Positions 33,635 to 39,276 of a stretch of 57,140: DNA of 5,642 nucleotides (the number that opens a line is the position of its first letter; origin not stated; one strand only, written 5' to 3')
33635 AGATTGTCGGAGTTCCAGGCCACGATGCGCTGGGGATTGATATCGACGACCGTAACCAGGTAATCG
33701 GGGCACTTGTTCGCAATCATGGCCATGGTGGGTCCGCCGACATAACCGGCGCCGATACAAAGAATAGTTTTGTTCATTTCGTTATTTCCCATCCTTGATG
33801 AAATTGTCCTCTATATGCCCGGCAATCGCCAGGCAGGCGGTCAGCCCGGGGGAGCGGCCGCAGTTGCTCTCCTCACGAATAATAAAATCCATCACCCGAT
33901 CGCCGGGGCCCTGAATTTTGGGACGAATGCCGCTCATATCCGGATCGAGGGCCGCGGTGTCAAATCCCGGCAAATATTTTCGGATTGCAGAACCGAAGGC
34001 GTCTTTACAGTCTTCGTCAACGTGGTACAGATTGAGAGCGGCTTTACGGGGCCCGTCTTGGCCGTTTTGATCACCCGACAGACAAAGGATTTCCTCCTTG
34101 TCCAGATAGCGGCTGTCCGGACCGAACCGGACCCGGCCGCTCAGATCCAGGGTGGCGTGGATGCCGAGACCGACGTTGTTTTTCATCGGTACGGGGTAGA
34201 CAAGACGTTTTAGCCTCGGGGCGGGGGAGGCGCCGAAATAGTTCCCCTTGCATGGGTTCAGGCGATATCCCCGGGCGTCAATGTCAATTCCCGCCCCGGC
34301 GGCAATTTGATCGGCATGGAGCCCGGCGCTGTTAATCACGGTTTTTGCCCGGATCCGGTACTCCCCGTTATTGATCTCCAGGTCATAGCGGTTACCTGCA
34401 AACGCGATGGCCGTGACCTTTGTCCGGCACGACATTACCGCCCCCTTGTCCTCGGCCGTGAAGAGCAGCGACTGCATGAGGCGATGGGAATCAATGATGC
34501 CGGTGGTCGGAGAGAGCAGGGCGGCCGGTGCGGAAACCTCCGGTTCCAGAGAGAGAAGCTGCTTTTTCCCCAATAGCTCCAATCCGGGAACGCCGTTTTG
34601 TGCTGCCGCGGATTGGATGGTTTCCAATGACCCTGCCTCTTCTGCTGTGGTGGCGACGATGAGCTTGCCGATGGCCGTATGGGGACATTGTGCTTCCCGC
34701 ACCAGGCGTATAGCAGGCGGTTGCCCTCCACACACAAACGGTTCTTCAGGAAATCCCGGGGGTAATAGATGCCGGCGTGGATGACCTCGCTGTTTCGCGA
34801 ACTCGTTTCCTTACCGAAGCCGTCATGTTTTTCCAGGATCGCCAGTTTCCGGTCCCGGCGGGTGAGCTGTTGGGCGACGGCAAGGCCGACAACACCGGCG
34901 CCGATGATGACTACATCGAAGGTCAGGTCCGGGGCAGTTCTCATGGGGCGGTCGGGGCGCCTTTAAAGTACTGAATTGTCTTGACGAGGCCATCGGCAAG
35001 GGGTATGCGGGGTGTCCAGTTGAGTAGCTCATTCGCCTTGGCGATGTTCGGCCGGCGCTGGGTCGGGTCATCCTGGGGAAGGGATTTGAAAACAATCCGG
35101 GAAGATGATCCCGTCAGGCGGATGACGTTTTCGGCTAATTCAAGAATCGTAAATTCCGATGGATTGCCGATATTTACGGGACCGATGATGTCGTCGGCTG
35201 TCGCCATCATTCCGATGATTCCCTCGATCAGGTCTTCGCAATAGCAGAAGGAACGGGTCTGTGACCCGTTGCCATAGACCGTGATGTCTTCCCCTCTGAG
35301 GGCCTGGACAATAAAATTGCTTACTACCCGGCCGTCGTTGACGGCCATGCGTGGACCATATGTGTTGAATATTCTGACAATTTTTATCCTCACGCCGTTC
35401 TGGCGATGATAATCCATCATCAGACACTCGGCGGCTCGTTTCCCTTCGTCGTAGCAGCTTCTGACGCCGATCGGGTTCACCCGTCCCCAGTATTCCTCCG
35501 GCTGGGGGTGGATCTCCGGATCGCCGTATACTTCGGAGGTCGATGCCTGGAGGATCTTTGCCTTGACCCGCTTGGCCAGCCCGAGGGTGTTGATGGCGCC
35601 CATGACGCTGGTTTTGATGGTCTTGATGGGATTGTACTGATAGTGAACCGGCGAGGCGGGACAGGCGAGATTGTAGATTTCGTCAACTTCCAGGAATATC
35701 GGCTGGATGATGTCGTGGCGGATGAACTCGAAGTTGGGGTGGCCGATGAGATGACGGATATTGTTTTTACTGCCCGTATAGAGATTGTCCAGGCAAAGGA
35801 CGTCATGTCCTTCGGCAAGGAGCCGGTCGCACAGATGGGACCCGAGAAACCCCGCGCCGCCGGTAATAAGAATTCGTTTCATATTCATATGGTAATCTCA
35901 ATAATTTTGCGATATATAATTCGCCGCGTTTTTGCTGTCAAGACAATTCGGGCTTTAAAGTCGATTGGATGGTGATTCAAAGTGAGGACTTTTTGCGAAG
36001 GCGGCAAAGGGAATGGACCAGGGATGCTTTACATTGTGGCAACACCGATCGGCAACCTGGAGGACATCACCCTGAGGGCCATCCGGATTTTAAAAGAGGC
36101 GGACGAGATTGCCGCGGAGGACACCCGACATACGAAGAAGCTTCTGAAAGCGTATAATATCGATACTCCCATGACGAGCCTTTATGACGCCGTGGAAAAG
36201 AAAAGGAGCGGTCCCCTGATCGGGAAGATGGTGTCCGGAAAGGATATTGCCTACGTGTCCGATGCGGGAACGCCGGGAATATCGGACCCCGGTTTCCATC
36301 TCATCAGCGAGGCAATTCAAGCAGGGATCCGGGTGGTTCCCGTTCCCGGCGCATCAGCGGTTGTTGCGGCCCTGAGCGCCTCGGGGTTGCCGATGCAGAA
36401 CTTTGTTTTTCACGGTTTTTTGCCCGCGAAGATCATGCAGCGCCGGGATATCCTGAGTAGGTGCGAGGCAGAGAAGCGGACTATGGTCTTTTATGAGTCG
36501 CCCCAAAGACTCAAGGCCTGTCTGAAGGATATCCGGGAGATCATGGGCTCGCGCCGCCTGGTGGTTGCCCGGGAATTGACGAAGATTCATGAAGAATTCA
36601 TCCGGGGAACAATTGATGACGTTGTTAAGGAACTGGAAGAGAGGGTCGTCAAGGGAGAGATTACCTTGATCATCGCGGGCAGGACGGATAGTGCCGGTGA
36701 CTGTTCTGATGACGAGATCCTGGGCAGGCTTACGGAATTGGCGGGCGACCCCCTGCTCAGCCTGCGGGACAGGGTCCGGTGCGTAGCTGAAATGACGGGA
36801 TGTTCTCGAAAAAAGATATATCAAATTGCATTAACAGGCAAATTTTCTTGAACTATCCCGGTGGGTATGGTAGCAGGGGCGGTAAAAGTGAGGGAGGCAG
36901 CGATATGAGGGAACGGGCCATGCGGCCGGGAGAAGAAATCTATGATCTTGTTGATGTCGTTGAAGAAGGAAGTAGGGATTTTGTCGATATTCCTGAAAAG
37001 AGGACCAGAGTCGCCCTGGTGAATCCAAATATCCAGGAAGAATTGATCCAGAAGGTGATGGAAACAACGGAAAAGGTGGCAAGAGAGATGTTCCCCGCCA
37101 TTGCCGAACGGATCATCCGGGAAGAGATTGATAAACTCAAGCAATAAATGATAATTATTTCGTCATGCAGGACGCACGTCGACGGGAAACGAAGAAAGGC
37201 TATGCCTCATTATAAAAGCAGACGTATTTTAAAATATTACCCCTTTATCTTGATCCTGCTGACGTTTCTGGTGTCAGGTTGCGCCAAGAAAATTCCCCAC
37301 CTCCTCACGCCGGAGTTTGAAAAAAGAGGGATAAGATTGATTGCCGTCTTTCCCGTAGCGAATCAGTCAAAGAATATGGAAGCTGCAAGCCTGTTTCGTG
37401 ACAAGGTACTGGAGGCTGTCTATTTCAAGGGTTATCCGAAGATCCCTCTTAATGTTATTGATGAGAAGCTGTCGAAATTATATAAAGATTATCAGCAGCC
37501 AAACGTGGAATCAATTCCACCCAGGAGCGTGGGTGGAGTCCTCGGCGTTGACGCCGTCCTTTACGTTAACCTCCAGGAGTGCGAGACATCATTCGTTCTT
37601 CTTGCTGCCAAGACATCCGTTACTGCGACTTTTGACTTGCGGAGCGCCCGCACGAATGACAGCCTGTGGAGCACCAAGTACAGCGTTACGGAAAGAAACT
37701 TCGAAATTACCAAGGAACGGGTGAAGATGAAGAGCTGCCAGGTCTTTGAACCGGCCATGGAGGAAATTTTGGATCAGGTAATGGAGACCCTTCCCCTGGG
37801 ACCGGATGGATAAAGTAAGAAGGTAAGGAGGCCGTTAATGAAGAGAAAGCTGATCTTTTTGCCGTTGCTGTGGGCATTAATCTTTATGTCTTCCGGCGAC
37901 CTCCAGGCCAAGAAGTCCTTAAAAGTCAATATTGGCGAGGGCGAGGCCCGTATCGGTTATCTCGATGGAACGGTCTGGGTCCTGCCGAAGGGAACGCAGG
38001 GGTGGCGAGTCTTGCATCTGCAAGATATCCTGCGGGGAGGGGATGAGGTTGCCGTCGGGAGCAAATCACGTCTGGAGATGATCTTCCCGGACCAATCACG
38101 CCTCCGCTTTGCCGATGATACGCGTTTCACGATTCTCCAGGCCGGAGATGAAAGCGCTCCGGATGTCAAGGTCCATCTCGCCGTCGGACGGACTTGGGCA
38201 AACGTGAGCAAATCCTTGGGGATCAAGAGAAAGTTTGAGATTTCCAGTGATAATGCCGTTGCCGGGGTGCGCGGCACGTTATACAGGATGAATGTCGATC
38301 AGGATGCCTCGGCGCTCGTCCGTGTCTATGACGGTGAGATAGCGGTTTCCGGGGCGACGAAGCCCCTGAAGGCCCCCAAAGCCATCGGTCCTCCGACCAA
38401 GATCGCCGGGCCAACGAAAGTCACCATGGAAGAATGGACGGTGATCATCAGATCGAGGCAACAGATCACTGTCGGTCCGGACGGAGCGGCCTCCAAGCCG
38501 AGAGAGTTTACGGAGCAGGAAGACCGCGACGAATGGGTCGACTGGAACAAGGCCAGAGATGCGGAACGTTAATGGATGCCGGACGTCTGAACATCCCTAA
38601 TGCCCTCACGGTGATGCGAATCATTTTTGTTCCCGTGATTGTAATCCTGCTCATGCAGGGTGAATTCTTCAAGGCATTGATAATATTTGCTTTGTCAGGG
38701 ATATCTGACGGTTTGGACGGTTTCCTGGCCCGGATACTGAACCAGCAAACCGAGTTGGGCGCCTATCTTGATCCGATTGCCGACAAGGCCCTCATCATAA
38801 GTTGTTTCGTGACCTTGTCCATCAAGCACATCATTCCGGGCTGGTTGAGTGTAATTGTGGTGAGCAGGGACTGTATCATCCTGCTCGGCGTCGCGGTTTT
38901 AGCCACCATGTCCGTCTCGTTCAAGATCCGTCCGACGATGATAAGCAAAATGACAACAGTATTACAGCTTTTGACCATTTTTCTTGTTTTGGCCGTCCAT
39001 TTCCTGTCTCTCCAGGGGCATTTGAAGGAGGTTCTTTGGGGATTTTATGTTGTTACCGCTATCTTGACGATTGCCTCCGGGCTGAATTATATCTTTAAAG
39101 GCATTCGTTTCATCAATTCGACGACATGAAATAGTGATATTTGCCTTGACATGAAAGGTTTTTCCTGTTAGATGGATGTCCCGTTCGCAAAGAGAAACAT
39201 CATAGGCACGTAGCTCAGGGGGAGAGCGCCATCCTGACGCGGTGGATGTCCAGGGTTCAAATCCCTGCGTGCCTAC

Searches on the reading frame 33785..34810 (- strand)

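Call 10: search_protein_families(library=pfam, proteins=[window:33785-34810:-], max_evalue=0.01)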
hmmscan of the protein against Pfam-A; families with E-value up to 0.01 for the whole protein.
window:33785-34810:- (342 aa): 1 family
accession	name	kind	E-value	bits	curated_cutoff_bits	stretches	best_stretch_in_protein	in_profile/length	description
PF01266.30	DAO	-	2.1e-32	113.5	27.9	1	41-331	81-348/353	FAD dependent oxidoreductase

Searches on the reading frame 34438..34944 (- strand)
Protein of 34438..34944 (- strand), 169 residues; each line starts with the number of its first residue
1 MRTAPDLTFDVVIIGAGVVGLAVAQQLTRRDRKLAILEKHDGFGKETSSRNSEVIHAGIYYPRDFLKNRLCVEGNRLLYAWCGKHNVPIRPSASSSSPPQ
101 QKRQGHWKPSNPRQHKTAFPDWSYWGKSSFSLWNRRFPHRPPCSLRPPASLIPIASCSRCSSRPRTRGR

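Call 10: search_protein_families(library=pfam, proteins=[window:34438-34944:-], max_evalue=0.01)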
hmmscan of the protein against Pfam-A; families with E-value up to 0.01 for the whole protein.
window:34438-34944:- (169 aa): 10 families
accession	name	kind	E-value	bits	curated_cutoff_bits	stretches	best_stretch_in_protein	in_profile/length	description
PF01266.30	DAO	-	1.5e-19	71.2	27.9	1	10-88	1-81/353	FAD dependent oxidoreductase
PF13450.12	NAD_binding_8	-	1.2e-07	32.3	21.9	1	13-51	1-39/68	NAD(P)-binding Rossmann-like domain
PF01946.23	Thi4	-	6.9e-05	22.6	26.2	1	9-44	18-54/235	Thi4 family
PF00890.30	FAD_binding_2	-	0.00018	21.3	20.4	1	10-47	1-38/414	FAD binding domain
PF03486.20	HI0933_like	-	0.00053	19.9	50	1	9-45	1-37/244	HI0933-like protein Rossmann domain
PF07992.20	Pyr_redox_2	-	0.0012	18.8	26.1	1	11-52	145-186/291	Pyridine nucleotide-disulphide oxidoreductase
PF00070.33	Pyr_redox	-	0.0019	19.1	22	1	11-44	2-35/82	Pyridine nucleotide-disulphide oxidoreductase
PF05834.18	Lycopene_cycl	-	0.0027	17.3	23.4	1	10-36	1-27/380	Lycopene cyclase protein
PF01494.25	FAD_binding_3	-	0.0041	16.8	22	1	9-45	2-38/349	FAD binding domain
PF02254.24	TrkA_N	-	0.0072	17.1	23.8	1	11-57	1-47/116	TrkA-N domain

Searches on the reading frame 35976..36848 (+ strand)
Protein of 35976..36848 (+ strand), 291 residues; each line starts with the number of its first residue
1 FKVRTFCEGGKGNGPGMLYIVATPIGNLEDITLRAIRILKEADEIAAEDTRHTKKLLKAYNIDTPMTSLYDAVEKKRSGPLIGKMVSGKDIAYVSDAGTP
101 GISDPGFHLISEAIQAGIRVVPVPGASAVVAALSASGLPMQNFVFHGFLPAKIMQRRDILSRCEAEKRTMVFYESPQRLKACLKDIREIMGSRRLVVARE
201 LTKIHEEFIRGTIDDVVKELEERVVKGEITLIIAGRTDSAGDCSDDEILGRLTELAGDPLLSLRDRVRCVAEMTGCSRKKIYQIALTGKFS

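Call 46: search_protein_families(library=pfam, proteins=[window:35976-36848:+], max_evalue=0.01)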
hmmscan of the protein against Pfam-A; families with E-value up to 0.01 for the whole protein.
window:35976-36848:+ (291 aa): 2 families
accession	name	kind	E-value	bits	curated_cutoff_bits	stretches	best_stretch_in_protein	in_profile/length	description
PF00590.25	TP_methylase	-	2e-34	119.8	27.8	1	17-216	1-211/212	Tetrapyrrole (Corrin/Porphyrin) Methylases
PF23016.2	RsmI_C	-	1.5e-05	25.1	27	1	245-287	4-44/46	RsmI C-terminal HTH domain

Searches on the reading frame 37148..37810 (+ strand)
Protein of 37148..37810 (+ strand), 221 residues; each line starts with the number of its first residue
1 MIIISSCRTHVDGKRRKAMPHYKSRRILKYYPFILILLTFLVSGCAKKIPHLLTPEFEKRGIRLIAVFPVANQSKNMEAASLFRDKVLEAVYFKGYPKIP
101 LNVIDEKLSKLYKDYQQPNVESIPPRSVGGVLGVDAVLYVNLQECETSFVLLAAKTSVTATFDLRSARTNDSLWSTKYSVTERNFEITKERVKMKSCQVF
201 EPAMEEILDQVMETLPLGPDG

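Call 46: search_protein_families(library=pfam, proteins=[window:37148-37810:+], max_evalue=0.01)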
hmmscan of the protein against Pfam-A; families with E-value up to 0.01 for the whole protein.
window:37148-37810:+ (221 aa): 1 family
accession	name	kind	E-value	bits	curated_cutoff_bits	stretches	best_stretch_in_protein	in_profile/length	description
PF05643.16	GNA1162-like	-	5.7e-13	49.3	25.9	1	63-190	12-138/185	Putative lipoprotein GNA1162-like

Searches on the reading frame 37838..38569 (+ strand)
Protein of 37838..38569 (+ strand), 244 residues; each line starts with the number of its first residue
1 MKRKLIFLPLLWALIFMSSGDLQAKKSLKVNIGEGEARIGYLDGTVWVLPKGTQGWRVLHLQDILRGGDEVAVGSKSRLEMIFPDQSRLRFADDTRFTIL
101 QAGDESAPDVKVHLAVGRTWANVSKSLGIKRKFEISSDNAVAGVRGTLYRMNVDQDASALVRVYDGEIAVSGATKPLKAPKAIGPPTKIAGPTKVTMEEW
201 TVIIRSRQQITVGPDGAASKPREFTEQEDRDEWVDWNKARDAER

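Call 46: search_protein_families(library=pfam, proteins=[window:37838-38569:+], max_evalue=0.01)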
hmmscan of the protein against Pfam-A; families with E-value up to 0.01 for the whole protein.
window:37838-38569:+ (244 aa): 1 family
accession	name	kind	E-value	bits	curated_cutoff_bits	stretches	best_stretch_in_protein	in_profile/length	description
PF04773.18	FecR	-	1.7e-13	51.2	24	1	69-168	1-96/97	FecR protein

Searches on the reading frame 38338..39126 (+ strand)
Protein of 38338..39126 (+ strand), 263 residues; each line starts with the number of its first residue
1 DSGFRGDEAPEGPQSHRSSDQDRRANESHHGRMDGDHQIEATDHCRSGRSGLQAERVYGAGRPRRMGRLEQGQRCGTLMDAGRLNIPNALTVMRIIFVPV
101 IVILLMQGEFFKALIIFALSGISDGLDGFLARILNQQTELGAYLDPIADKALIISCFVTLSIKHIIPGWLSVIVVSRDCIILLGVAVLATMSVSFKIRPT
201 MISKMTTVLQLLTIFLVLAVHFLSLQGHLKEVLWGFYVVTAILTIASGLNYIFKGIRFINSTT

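Call 46: search_protein_families(library=pfam, proteins=[window:38338-39126:+], max_evalue=0.01)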
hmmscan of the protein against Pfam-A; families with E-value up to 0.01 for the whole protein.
window:38338-39126:+ (263 aa): 1 family
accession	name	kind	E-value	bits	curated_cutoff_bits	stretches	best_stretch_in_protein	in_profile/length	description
PF01066.26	CDP-OH_P_transf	-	4.2e-33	115.3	22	1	84-234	1-143/152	CDP-alcohol phosphatidyltransferase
